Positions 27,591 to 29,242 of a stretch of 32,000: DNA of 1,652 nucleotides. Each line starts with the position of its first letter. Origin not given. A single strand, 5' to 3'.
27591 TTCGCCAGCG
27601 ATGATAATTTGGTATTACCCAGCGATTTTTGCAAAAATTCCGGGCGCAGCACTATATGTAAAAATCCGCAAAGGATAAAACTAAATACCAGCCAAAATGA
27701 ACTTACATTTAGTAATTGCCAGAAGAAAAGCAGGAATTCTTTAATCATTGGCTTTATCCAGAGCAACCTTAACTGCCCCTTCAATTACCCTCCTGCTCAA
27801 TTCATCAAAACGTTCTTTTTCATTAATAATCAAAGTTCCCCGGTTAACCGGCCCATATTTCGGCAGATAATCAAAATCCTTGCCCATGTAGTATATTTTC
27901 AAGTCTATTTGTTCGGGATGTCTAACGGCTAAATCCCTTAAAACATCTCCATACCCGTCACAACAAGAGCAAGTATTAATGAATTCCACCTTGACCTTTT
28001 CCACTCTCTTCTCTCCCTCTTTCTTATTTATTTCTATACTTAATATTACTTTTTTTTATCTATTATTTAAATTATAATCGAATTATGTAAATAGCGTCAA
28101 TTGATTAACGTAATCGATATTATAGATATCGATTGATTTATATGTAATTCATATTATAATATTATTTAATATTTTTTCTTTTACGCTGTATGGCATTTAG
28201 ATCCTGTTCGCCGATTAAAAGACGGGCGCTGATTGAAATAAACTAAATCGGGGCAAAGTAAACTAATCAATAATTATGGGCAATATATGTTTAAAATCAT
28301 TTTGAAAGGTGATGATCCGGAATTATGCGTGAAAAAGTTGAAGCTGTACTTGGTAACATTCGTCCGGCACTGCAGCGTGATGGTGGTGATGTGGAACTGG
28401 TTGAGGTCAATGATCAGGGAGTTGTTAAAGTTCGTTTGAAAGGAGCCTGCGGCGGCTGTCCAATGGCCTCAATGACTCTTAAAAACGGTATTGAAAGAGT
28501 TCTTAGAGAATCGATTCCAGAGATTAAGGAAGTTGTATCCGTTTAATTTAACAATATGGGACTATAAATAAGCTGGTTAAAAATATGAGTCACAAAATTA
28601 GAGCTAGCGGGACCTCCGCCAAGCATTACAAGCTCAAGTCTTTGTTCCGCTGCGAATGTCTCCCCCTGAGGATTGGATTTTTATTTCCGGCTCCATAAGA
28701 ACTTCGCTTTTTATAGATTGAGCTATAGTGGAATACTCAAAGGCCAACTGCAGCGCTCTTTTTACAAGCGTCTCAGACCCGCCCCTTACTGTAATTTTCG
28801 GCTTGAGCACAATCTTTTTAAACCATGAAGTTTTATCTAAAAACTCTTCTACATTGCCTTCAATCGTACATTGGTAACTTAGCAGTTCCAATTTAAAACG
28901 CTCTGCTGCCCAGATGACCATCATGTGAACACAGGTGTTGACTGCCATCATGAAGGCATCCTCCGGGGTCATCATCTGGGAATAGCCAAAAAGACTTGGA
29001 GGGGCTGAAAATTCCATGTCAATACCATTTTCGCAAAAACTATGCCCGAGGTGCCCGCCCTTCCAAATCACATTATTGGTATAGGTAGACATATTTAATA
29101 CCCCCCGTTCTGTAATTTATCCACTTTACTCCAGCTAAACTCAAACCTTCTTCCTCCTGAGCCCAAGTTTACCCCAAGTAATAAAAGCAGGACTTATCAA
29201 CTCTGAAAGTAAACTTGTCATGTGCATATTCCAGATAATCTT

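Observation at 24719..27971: Vicinal Cys-Cys pairs recur in four proteins of the operon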

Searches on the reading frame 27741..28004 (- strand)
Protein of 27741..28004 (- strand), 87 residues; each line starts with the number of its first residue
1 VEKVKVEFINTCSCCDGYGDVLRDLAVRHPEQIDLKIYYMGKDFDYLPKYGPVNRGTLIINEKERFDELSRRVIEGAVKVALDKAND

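Call 4: search_protein_families(library=pfam, proteins=[window:27741-28004:-], max_evalue=0.01)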
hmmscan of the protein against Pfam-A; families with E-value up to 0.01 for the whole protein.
window:27741-28004:- (87 aa): 0 families

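Call 5: search_protein_families(library=ncbifam, proteins=[window:27741-28004:-], max_evalue=0.01)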
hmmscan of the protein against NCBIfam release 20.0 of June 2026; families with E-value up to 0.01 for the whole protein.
window:27741-28004:- (87 aa): 1 family
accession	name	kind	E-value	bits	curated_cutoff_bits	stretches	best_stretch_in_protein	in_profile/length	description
NF040730.1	CxCC_doxin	equivalog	2.5e-37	126.5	65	1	2-83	1-82/83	thioredoxin-like (seleno)protein SaoT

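Call 31: search_solved_structures(query=window:27741-28004:-, max_evalue=10, show_alignments=3)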
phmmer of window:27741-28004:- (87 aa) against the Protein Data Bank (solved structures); distinct sequences matched with E-value up to 10: 1.
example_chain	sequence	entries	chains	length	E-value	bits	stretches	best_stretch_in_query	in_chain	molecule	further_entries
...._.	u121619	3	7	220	0.97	12.9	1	30-63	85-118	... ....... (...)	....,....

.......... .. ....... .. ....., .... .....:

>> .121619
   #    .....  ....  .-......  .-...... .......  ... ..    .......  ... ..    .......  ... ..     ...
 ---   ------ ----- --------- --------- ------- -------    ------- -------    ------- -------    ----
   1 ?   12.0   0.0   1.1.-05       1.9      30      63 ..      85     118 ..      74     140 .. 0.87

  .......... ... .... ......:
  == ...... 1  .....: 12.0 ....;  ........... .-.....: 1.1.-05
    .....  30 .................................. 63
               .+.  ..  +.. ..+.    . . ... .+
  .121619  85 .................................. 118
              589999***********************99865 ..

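Call 33: find_homologous_proteins(query=window:27741-28004:-, max_evalue=0.00001)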
Query window:27741-28004:- (87 aa): 105 proteins with E <= 0.00001 among 105 candidates.
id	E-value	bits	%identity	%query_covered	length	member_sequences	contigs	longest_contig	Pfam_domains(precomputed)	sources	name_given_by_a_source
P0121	4.8e-47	175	90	100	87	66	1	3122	-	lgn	-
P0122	3.2e-46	173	88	99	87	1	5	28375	-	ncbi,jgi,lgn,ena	-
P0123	1.9e-45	170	85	100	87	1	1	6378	-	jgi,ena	-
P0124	1.7e-44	167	85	100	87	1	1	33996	-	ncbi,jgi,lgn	ncbi:MAG: thioredoxin-like (seleno)protein SaoT [Syntrophomonadaceae bacterium]|jgi:hypothetical pro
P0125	2.2e-44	167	85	99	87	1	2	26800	-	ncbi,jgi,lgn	ncbi:MAG: thioredoxin-like (seleno)protein SaoT [Desulfosporosinus sp.]|jgi:hypothetical protein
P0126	2.6e-44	166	87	100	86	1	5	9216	-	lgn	-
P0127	6.0e-44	165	85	99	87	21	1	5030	-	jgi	-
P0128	7.3e-44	165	86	100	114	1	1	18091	-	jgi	-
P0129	2.8e-43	163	87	97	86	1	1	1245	-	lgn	-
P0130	3.0e-42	160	85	100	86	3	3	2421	-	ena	-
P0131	4.0e-42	160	86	100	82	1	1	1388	-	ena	-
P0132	5.1e-42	159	79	99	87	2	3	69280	-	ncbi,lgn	-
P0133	1.8e-41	157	81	98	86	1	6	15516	-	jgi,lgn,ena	-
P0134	1.0e-40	155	78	100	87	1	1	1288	-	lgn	-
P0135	5.7e-36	140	73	94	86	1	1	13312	-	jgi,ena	-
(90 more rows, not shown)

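Call 42: predict_structure(alignment_id=A2)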
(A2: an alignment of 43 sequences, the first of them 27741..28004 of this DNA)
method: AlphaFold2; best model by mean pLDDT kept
length: 87 residues; sequences in the alignment: 43
mean_pLDDT: 92.3   pTM: 0.81
mean pLDDT of the five models: 92.3, 89.0, 88.4, 88.4, 86.1
residues with pLDDT >= 90: 70; 70-90: 16; 50-70: 1; < 50: 0
segments of 3 or more residues with pLDDT < 50: none
pLDDT, mean of each block of 10 residues (from residue 1): 91 89 95 94 91 93 93 95 87
secondary structure, 60 per line:
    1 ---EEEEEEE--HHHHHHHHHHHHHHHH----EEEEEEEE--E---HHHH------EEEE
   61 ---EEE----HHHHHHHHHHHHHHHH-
elements in order: E4-10 H13-28 E33-40 H47-50 E57-60 E64-66 H71-86

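Call 47: fold_search(model_id=the predicted structure, library=pdb)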
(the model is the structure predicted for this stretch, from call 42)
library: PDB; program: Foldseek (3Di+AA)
matches with E <= 10: 1260; with E <= 0.001: 18
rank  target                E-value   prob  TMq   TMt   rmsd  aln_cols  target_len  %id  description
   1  2ipa_MODEL_1_A        2.6e-04  1.00  0.71  0.61   2.8        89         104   16  solution structure of Trx-ArsC complex (released 2007-02-13)
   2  2tir                  3.4e-04  1.00  0.71  0.59   3.2        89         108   16  CRYSTAL STRUCTURE ANALYSIS OF A MUTANT ESCHERICHIA COLI THIOREDOXIN IN WHICH LYSINE 36 IS REPLACED BY GLUTAMIC ACID (released 1993-10-31)
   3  3hyp_B                3.9e-04  1.00  0.71  0.55   3.1        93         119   18  Crystal structure of Bacteroides fragilis TrxP_S105G mutant (released 2010-01-12)
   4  3dyr_B                5.2e-04  1.00  0.74  0.62   2.7        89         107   16  Crystal structure of E. coli thioredoxin mutant I76T in its oxidized form (released 2009-01-27)
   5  4hu9                  5.2e-04  1.00  0.73  0.61   2.7        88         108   14  E. coli thioredoxin variant with (4S)-FluoroPro76 as single proline residue (released 2013-05-29)
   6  5dbq_A                6.4e-04  1.00  0.73  0.61   2.7        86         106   17  Crystal structure of insect thioredoxin at 1.95 Angstroms (released 2016-08-24)
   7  2l6c_MODEL_1_A        6.4e-04  1.00  0.65  0.57   3.1        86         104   15  Solution structure of desulfothioredoxin from Desulfovibrio vulgaris Hildenborough in its oxidized form (released 2011-11-23)
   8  3hz4_B                7.9e-04  1.00  0.74  0.57   3.3        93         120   13  Crystal Structure of Thioredoxin from Methanosarcina mazei (released 2009-06-30)
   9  1nw2_A                7.9e-04  1.00  0.73  0.62   2.7        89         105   15  The crystal structure of the mutant R82E of Thioredoxin from Alicyclobacillus acidocaldarius (released 2003-08-05)
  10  2e0q                  7.9e-04  1.00  0.71  0.61   3.1        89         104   22  Crystal structure of K53E thioredoxin from Sulfolobus tokodaii strain7 (released 2007-10-02)
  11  5e4w_A                7.9e-04  1.00  0.71  0.59   3.4        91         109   15  Crystal structure of cpSRP43 chromodomains 2 and 3 in complex with the Alb3 tail (released 2015-12-02)
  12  7ool_B                7.9e-04  1.00  0.68  0.58   3.4        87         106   14  Crystal structure of a Candidatus photodesmus katoptron thioredoxin chimera containing an ancestral loop (released 2021-11-10)
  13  3ziv_A                8.5e-04  1.00  0.73  0.62   2.6        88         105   17  Crystal Structure of Ancestral Thioredoxin Relative to last Archaea- Eukaryotes Common Ancestor (AECA) from the Precam (released 2013-08-21)
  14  1f6m_C                8.5e-04  1.00  0.73  0.61   2.7        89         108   15  CRYSTAL STRUCTURE OF A COMPLEX BETWEEN THIOREDOXIN REDUCTASE, THIOREDOXIN, AND THE NADP+ ANALOG, AADP+ (released 2000-08-30)
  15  1xwa_A                9.1e-04  1.00  0.76  0.61   2.2        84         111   15  Drospohila thioredoxin, oxidized, P41212 (released 2004-11-16)
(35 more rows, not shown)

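Call 49: search_protein_families(library=pfam, proteins=[window:27741-28004:-], max_evalue=10)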
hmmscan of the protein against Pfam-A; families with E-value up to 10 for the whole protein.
window:27741-28004:- (87 aa): 0 families

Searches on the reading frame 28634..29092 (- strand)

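Call 4: search_protein_families(library=pfam, proteins=[window:28634-29092:-], max_evalue=0.01)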
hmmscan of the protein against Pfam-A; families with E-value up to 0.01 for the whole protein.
window:28634-29092:- (152 aa): 1 family
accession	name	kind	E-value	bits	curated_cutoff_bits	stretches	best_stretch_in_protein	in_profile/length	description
PF02566.24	OsmC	-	4.1e-12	46.8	27.5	1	40-133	5-97/100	OsmC-like protein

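Call 5: search_protein_families(library=ncbifam, proteins=[window:28634-29092:-], max_evalue=0.01)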
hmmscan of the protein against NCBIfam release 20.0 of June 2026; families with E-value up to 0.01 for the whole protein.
window:28634-29092:- (152 aa): 1 family
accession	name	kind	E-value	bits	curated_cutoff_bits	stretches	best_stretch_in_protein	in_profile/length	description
TIGR03563.1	perox_SACOL1771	subfamily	0.00014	21.8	166.15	1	8-131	7-134/138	SACOL1771 family peroxiredoxin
